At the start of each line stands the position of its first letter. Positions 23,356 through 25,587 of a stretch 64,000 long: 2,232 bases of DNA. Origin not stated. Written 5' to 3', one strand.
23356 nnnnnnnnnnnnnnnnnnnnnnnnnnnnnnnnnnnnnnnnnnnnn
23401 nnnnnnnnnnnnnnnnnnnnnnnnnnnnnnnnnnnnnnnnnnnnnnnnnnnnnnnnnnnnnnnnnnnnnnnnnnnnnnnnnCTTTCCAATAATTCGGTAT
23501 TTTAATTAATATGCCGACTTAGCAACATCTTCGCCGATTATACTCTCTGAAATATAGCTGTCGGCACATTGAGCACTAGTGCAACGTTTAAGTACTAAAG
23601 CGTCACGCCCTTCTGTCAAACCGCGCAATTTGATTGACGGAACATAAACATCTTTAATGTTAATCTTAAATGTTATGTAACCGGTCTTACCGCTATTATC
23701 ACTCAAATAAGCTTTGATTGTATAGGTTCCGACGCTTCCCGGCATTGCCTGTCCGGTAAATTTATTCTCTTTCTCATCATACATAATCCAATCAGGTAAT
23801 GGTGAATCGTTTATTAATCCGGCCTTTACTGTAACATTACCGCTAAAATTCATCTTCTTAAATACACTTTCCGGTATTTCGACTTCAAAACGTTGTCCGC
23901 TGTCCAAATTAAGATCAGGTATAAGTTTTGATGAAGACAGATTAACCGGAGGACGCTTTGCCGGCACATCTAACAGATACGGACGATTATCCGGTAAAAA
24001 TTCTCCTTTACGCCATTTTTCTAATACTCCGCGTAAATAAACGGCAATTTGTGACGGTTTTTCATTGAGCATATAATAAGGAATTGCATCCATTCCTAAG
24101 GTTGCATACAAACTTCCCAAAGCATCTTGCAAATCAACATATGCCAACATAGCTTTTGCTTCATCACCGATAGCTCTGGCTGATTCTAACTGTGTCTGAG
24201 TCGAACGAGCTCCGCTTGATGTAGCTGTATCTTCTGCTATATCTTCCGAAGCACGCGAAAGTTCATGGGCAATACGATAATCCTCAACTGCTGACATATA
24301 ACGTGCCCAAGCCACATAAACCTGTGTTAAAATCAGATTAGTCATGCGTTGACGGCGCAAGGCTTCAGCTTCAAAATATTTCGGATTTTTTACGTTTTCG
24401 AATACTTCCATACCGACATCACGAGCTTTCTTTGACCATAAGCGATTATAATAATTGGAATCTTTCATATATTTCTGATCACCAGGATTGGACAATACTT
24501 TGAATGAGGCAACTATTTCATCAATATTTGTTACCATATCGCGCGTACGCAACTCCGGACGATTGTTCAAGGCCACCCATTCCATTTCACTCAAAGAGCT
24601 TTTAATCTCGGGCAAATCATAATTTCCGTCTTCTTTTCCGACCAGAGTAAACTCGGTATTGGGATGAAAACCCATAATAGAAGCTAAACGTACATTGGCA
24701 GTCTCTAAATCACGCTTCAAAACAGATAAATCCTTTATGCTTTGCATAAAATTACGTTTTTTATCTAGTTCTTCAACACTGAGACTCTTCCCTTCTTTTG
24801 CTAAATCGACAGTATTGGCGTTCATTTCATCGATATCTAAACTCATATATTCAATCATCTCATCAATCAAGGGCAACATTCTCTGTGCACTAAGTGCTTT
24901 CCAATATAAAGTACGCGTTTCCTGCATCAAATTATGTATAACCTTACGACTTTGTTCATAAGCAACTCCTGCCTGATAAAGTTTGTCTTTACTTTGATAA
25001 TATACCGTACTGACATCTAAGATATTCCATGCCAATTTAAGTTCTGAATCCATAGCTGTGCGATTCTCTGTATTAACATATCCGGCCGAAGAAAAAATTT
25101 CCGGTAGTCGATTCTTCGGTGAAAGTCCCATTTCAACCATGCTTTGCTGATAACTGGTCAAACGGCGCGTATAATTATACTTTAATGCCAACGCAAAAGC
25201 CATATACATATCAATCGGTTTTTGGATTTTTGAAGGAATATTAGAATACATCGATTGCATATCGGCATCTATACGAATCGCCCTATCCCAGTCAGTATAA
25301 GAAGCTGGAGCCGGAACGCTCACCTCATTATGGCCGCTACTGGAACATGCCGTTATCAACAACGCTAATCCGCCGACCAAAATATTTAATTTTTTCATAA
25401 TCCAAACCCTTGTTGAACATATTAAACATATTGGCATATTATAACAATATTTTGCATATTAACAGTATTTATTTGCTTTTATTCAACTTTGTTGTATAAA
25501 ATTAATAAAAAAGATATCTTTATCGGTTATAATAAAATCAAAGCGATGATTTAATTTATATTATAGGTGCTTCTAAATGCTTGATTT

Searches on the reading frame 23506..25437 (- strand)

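Call 63: search_protein_families(library=pfam, proteins=[window:23506-25437:-], max_evalue=0.00001)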
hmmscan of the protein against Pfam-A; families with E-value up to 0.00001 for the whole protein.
window:23506-25437:- (643 aa): 1 family
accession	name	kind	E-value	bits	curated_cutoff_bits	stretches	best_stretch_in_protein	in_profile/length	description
PF05345.18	He_PIG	-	1.2e-06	29.3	24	1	505-594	7-95/96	Putative Ig domain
